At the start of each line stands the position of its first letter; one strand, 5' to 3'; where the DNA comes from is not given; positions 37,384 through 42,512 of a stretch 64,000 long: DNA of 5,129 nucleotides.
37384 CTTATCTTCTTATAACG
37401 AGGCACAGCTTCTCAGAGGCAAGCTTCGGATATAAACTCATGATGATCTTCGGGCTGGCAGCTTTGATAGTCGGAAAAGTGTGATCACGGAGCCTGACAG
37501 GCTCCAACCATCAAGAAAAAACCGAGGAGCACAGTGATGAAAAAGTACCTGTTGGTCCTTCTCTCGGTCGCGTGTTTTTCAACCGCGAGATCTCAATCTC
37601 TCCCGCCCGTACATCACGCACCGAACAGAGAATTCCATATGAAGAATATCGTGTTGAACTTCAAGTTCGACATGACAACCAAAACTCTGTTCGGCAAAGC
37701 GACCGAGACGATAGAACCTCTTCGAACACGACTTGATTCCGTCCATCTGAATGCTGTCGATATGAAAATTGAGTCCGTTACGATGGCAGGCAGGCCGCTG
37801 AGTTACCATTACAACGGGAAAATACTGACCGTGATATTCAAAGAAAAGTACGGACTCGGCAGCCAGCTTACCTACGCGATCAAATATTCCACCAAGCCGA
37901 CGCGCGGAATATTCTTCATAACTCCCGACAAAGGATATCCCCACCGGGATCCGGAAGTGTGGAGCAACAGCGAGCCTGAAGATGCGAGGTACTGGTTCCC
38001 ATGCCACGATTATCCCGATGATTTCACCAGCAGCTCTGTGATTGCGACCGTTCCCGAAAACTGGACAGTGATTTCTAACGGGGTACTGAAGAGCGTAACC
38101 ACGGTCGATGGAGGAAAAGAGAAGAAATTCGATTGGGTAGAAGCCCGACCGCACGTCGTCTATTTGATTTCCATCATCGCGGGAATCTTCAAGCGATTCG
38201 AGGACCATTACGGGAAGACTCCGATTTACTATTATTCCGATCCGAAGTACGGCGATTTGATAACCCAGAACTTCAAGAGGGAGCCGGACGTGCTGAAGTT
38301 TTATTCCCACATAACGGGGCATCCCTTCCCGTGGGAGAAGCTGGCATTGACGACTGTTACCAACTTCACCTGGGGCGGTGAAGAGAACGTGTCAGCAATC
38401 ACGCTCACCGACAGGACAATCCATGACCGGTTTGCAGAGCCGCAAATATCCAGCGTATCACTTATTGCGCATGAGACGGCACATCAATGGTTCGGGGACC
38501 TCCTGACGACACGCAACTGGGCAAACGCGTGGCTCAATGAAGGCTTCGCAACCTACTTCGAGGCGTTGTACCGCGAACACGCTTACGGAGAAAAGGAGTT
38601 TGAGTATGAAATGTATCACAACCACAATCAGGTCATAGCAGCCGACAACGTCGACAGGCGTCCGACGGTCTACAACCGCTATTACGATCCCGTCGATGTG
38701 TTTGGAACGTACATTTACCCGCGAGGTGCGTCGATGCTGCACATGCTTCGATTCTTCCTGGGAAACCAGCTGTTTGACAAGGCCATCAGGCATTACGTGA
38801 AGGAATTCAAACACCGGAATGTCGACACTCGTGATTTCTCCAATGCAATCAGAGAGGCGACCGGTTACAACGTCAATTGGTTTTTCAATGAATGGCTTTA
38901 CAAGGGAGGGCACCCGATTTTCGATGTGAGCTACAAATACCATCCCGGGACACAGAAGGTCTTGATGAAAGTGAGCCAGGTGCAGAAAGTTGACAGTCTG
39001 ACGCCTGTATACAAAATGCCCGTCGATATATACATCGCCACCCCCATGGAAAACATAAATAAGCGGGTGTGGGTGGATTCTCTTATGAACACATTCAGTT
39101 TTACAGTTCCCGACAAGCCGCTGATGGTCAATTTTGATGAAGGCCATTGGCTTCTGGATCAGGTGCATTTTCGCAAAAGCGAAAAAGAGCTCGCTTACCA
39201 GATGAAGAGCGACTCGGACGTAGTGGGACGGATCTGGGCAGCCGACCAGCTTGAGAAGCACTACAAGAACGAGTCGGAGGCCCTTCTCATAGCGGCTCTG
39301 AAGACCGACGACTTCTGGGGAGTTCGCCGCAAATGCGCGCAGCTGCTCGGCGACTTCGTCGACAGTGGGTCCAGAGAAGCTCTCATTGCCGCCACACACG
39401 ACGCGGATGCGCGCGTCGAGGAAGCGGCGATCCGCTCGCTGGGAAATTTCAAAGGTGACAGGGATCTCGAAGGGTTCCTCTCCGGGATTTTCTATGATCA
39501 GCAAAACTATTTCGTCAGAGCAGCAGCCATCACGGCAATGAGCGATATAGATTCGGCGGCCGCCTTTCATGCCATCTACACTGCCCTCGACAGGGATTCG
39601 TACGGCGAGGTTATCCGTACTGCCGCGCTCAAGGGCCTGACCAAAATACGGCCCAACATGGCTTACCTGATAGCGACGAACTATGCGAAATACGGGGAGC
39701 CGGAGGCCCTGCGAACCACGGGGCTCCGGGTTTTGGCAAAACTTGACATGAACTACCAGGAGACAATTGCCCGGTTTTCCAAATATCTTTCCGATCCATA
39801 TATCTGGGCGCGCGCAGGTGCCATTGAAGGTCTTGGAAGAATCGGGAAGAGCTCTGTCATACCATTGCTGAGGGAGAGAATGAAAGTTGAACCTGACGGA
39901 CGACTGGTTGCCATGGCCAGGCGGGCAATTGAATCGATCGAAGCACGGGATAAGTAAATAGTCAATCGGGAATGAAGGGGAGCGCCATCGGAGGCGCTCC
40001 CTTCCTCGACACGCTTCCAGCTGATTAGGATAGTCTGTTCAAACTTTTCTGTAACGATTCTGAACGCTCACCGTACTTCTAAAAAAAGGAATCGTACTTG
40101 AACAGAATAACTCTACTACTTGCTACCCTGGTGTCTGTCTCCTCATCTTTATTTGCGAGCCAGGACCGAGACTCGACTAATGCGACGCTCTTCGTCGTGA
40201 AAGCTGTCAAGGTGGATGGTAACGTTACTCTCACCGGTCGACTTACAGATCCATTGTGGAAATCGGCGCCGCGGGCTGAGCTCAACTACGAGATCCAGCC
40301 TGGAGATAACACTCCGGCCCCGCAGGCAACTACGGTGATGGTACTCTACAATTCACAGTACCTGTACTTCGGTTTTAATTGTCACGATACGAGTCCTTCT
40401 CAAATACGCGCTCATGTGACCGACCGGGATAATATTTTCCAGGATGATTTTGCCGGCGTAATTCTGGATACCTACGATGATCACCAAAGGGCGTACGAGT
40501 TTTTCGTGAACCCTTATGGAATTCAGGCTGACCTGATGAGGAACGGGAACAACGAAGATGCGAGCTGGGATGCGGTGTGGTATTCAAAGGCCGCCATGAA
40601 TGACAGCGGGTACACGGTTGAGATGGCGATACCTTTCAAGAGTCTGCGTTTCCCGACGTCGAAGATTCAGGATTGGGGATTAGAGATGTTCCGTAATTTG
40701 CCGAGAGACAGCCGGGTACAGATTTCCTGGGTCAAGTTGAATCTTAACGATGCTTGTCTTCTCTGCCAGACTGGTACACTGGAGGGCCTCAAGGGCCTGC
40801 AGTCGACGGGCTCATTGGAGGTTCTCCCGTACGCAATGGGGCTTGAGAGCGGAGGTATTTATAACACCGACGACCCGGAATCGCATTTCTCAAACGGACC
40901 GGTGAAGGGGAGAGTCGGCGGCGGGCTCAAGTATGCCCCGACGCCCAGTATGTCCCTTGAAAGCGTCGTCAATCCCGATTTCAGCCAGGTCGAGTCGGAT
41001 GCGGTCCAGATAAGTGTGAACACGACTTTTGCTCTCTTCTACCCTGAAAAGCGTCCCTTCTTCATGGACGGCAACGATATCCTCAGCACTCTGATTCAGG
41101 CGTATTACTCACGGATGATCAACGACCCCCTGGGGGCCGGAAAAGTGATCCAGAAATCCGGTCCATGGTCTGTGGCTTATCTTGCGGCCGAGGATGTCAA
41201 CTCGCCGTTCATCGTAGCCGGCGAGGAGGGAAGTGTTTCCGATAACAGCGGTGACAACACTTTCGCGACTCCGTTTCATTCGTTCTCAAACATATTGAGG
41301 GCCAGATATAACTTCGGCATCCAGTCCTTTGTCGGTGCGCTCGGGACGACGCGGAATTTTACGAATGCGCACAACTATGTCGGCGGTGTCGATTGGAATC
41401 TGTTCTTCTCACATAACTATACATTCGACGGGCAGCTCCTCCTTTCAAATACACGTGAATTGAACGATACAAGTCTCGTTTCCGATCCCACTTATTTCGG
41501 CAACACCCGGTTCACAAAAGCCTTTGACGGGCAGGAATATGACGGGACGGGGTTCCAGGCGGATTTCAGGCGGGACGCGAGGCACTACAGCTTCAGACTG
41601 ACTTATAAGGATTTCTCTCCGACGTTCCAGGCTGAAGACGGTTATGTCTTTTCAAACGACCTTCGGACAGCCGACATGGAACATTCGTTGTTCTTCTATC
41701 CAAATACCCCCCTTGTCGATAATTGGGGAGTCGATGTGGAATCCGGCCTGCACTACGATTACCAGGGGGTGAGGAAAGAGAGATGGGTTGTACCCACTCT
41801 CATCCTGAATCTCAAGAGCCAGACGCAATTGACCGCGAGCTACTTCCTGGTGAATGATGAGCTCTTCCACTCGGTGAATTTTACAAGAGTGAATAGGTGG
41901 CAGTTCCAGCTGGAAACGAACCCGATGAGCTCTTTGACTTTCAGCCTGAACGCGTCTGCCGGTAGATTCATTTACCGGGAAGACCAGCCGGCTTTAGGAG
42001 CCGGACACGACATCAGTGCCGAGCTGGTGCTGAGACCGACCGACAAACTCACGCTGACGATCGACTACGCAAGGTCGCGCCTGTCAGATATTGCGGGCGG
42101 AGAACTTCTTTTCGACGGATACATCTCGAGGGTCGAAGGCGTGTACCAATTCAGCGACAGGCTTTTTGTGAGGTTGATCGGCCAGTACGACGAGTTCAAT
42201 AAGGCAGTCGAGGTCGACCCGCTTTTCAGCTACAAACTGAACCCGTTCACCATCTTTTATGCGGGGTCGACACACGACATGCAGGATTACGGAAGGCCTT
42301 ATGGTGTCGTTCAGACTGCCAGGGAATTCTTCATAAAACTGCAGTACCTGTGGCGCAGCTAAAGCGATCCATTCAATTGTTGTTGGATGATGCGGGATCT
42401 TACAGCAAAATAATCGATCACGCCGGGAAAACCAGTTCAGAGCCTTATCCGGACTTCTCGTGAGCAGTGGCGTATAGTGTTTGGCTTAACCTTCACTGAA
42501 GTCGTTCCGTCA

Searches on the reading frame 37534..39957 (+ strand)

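Call 26: search_protein_families(library=pfam, proteins=[window:37534-39957:+], max_evalue=0.00001)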
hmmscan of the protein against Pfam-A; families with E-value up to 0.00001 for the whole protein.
window:37534-39957:+ (807 aa): 4 families
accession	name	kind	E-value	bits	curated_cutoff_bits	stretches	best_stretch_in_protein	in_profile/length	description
PF01433.26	Peptidase_M1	-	2.3e-46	158.6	27.7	1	251-454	7-218/218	Peptidase family M1 domain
PF13646.12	HEAT_2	-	2.6e-25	89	27.7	3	552-637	3-88/88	HEAT repeats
PF17900.6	Peptidase_M1_N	-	1.8e-15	58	25.8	1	41-210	7-185/186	Peptidase M1 N-terminal domain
PF02985.28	HEAT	-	2e-06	28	23.5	0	585-610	5-29/31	HEAT repeat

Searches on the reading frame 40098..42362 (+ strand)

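Call 3: search_protein_families(library=pfam, proteins=[window:40098-42362:+], max_evalue=1)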
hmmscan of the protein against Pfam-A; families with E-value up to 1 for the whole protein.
window:40098-42362:+ (754 aa): 2 families
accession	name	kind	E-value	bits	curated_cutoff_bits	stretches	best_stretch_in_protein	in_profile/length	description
PF06452.16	CBM9_1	-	1.9e-11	44.6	23.4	1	47-211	3-160/185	Carbohydrate family 9 binding domain-like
PF19313.5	DUF5916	-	1.3e-10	41.1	22.6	1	271-341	26-94/572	Domain of unknown function (DUF5916)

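Call 4: search_protein_families(library=ncbifam, proteins=[window:40098-42362:+], max_evalue=1)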
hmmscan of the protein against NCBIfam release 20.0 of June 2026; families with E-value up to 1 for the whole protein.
window:40098-42362:+ (754 aa): 0 families
